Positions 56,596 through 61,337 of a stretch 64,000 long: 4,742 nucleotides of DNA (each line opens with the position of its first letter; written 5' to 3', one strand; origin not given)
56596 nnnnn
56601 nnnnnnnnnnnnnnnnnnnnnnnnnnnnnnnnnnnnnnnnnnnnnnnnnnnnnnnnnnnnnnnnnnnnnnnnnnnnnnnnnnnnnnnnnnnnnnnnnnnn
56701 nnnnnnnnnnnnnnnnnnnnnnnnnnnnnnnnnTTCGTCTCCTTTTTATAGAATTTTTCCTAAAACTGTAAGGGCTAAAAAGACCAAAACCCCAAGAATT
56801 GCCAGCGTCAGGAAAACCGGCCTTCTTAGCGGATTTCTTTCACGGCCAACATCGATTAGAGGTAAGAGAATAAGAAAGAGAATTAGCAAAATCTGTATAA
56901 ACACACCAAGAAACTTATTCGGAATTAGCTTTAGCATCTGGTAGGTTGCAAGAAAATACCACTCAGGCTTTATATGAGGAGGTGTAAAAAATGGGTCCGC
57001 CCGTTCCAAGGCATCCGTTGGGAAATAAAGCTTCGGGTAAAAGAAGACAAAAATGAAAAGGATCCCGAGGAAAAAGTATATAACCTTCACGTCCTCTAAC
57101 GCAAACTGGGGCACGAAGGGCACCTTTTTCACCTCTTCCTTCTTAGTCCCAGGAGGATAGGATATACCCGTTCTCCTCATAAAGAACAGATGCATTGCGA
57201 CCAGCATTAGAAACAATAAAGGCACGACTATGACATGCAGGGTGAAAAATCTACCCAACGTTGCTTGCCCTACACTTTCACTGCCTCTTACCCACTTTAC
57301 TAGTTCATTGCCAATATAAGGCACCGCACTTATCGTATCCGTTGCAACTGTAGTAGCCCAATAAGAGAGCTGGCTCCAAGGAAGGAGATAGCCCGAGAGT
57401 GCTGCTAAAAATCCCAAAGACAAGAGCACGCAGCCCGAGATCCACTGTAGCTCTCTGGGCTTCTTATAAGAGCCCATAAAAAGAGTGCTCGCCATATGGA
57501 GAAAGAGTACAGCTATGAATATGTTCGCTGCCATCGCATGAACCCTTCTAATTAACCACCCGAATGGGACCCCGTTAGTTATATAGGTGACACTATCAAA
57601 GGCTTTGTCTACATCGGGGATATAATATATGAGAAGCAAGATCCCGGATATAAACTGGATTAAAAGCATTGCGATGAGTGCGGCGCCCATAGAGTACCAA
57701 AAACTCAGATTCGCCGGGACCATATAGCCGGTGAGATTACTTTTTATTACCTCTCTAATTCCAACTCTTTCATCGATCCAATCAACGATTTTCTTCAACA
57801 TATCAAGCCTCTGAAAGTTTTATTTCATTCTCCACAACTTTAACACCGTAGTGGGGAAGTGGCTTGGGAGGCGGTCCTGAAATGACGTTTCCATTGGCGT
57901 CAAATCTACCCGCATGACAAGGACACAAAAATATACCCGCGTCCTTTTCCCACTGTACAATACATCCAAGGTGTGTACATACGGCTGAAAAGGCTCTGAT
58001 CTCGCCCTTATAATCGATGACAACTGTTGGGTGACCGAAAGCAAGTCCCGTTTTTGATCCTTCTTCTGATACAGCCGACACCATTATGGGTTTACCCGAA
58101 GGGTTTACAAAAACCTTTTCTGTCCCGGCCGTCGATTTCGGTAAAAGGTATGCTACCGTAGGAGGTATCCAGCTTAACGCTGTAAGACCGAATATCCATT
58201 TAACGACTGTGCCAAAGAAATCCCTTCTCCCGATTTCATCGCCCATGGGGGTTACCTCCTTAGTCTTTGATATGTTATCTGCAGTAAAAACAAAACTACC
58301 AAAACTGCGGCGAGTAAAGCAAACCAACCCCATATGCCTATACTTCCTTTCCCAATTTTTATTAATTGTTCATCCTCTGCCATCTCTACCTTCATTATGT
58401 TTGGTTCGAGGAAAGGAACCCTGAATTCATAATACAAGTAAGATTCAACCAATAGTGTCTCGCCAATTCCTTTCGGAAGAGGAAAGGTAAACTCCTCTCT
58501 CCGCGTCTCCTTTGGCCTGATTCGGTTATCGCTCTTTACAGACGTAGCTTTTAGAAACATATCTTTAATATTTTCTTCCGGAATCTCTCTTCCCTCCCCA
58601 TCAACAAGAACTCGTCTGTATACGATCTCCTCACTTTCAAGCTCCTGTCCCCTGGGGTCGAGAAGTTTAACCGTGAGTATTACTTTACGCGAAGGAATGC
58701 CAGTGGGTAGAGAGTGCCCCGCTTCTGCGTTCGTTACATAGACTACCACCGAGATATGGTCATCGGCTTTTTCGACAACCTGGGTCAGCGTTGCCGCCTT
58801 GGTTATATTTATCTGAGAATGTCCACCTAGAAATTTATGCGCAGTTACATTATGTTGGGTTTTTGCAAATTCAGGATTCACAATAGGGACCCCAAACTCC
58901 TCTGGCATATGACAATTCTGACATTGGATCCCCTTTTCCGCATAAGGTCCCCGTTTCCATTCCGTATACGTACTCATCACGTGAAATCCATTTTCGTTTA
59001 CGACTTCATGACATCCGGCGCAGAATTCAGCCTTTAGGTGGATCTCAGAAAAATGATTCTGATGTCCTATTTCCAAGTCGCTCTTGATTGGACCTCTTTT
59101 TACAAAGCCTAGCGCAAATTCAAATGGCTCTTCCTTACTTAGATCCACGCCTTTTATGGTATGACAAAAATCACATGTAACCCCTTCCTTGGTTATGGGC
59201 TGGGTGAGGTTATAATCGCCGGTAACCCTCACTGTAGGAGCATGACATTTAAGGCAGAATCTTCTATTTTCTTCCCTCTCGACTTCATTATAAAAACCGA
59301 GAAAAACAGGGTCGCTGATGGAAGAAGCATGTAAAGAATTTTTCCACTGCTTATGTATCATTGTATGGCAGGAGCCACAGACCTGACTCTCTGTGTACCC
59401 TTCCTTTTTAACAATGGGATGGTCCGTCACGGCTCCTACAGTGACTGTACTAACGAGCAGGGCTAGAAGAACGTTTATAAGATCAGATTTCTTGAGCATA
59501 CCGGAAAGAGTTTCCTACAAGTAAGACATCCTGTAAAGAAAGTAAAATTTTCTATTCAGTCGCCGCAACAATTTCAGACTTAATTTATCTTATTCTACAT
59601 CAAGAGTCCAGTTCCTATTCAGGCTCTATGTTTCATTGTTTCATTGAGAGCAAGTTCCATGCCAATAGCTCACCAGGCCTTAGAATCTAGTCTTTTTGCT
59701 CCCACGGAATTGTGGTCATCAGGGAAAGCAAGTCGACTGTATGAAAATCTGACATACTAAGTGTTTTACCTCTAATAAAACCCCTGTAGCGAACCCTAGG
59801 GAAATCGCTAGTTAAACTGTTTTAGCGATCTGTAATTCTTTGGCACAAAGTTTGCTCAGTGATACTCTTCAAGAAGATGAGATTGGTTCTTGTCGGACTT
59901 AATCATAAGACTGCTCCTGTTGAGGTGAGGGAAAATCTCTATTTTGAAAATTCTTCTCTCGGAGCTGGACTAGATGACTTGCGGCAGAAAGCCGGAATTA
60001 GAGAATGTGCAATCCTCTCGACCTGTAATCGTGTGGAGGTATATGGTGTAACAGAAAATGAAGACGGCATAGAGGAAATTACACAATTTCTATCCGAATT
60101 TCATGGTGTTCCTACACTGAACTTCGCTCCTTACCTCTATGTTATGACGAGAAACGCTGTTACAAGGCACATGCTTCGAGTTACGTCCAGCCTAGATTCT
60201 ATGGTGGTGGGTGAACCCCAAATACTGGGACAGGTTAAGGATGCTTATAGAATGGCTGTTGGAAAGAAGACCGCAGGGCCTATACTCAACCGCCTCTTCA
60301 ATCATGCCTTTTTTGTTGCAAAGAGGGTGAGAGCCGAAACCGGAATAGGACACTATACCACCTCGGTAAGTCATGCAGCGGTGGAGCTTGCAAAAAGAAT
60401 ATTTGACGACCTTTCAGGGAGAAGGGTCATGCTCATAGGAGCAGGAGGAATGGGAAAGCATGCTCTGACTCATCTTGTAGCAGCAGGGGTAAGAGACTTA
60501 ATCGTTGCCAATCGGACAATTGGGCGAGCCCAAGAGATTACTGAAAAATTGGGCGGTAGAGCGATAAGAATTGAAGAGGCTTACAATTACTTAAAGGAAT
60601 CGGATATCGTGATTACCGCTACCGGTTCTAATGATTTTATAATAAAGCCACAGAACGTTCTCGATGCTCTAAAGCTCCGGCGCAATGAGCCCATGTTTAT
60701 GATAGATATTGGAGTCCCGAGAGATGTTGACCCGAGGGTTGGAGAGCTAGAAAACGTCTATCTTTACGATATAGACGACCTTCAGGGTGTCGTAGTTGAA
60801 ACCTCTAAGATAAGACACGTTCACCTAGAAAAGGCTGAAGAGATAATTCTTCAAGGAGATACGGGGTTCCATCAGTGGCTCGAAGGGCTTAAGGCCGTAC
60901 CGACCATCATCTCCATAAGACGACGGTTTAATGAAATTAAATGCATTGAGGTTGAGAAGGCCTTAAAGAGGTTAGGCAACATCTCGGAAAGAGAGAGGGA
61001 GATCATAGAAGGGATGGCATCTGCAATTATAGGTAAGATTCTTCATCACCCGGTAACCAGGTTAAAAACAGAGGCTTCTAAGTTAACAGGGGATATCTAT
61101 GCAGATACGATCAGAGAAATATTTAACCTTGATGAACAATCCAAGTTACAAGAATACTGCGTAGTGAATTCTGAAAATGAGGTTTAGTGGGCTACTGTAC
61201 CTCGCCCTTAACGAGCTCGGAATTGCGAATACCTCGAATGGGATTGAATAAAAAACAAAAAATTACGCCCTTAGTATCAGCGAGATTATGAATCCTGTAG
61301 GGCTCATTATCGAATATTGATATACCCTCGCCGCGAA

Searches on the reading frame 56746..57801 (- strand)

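Call 24: search_protein_families(library=pfam, proteins=[window:56746-57801:-], max_evalue=0.001)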
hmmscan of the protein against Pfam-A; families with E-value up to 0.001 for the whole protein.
window:56746-57801:- (351 aa): 3 families
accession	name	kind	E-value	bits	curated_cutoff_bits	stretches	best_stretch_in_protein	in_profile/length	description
PF00033.24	Cytochrome_B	-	8.6e-59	199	27.2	1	24-212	2-189/189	Cytochrome b/b6/petB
PF13631.11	Cytochrom_B_N_2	-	5.8e-47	160.2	27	1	93-258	1-165/169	Cytochrome b(N-terminal)/b6/petB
PF00032.22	Cytochrom_B_C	-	1.6e-20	73.7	20.7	1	268-349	2-83/102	Cytochrome b(C-terminal)/b6/petD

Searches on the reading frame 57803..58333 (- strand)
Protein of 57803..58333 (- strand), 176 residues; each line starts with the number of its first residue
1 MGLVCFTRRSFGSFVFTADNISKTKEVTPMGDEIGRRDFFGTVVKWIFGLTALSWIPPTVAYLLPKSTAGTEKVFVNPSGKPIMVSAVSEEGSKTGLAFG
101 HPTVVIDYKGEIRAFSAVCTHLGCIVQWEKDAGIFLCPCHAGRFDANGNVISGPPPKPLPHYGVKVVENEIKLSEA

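Call 24: search_protein_families(library=pfam, proteins=[window:57803-58333:-], max_evalue=0.001)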
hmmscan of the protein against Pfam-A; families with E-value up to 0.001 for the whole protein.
window:57803-58333:- (176 aa): 1 family
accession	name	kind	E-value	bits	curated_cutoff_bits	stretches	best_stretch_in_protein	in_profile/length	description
PF00355.32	Rieske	-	7.2e-14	51.9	20.3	1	86-162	9-87/88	Rieske [2Fe-2S] domain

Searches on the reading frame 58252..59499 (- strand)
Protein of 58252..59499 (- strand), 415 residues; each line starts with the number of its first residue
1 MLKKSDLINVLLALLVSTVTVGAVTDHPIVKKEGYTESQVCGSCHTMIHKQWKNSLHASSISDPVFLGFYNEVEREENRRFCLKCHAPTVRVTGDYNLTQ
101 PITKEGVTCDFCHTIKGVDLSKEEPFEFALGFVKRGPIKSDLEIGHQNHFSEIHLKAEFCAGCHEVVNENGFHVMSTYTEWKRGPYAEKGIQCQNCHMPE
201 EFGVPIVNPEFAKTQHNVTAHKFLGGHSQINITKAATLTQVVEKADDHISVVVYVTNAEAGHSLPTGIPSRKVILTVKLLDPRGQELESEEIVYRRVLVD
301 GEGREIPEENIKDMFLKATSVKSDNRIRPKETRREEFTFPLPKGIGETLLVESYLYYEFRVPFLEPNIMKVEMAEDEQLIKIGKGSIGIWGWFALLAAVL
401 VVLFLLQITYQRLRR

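Call 24: search_protein_families(library=pfam, proteins=[window:58252-59499:-], max_evalue=0.001)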
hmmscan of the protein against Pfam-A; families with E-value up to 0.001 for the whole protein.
window:58252-59499:- (415 aa): 4 families
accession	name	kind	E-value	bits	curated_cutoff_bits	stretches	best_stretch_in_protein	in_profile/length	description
PF13435.11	Cytochrome_C554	-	7.4e-10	40.1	20.8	1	40-114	1-84/84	Cytochrome c554 and c-prime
PF22113.1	Mtrc-MtrF_II-IV_dom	-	2e-07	31.2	30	1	102-200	77-166/176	Outer membrane cytochrome MtrC/MtrF-like, domains II/IV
PF03264.19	Cytochrom_NNT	-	3e-07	30.8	24.1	1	151-204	30-79/174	NapC/NirT cytochrome c family, N-terminal region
PF14522.11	Cytochrome_C7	-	5.6e-06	26.5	24.8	0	148-200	7-51/67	Cytochrome c7 and related cytochrome c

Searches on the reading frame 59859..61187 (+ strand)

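Call 24: search_protein_families(library=pfam, proteins=[window:59859-61187:+], max_evalue=0.001)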
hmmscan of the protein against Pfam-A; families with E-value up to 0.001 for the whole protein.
window:59859-61187:+ (442 aa): 8 families
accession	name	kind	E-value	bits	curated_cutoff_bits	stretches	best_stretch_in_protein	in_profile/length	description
PF05201.20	GlutR_N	-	5.2e-54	182.6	27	1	12-161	1-151/151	Glutamyl-tRNAGlu reductase, N-terminal domain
PF01488.26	Shikimate_DH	-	7.1e-45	152.9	24.3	1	176-311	1-138/138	Shikimate / quinate 5-dehydrogenase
PF00745.25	GlutR_dimer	-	4.4e-24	85.1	22.9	1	325-424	1-99/99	Glutamyl-tRNAGlu reductase, dimerisation domain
PF03807.23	F420_oxidored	-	3.6e-06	27.9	21.6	1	190-259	2-71/94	NADP oxidoreductase coenzyme F420-dependent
PF13241.12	NAD_binding_7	-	4.6e-05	24.4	22.1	1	182-258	2-72/104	Putative NAD(P)-binding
PF16912.11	Glu_dehyd_C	-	0.00019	21.4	34.9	1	168-268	10-120/211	Glucose dehydrogenase C-terminus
PF00899.27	ThiF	-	0.00028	20.6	28.1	1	182-216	15-49/238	ThiF family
PF00670.27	AdoHcyase_NAD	-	0.00046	20.8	27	1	180-263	15-94/162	S-adenosyl-L-homocysteine hydrolase, NAD binding domain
